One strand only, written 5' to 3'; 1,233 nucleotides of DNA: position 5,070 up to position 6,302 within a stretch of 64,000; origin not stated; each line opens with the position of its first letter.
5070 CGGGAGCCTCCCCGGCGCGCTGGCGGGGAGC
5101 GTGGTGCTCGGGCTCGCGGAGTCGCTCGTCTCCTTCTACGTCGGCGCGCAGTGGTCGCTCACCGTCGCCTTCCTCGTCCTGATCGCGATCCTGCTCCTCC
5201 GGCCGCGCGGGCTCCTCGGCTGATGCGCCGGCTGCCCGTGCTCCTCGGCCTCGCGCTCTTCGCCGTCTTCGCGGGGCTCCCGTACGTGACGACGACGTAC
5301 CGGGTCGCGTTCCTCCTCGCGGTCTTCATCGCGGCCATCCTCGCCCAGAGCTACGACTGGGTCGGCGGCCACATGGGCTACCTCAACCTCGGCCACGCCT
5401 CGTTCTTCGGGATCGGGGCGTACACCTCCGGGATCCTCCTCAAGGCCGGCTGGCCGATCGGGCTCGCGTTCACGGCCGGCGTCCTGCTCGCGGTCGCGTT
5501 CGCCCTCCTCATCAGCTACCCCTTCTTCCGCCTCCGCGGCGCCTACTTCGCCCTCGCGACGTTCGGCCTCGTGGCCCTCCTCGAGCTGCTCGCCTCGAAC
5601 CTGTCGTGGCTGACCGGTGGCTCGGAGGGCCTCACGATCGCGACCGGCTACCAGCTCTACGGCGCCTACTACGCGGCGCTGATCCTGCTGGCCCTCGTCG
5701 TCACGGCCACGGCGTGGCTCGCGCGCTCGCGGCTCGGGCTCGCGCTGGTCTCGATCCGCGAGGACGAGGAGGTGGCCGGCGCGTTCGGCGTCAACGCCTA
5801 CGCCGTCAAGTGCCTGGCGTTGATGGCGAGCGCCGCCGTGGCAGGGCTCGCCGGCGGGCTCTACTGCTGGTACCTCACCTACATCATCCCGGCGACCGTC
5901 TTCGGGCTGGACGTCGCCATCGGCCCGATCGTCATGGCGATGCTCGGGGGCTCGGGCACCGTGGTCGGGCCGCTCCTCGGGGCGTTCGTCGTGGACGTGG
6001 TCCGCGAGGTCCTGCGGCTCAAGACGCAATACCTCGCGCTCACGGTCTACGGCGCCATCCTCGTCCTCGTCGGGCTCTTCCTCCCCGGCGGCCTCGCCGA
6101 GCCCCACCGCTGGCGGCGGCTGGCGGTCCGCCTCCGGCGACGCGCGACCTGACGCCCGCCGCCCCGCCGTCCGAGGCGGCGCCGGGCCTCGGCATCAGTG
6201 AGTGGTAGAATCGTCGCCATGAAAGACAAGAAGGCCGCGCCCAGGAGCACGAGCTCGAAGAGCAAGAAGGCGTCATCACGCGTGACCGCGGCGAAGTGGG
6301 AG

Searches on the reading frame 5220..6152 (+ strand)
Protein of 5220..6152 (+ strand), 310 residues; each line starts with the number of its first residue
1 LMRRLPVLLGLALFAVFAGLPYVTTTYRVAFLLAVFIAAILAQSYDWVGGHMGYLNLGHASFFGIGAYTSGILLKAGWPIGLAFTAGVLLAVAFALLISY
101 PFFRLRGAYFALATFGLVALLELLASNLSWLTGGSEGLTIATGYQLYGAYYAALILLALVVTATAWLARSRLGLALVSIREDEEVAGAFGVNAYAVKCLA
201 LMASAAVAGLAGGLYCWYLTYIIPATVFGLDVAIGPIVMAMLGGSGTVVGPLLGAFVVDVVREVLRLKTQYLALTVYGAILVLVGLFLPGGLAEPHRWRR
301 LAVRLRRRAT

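Call 9: search_protein_families(library=pfam, proteins=[window:5220-6152:+], max_evalue=0.01)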
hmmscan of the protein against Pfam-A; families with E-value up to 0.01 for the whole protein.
window:5220-6152:+ (310 aa): 1 family
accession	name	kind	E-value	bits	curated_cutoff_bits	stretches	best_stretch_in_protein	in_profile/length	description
PF02653.21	BPD_transp_2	-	1.5e-35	123.1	26.8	1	29-284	3-268/269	Branched-chain amino acid transport system / permease component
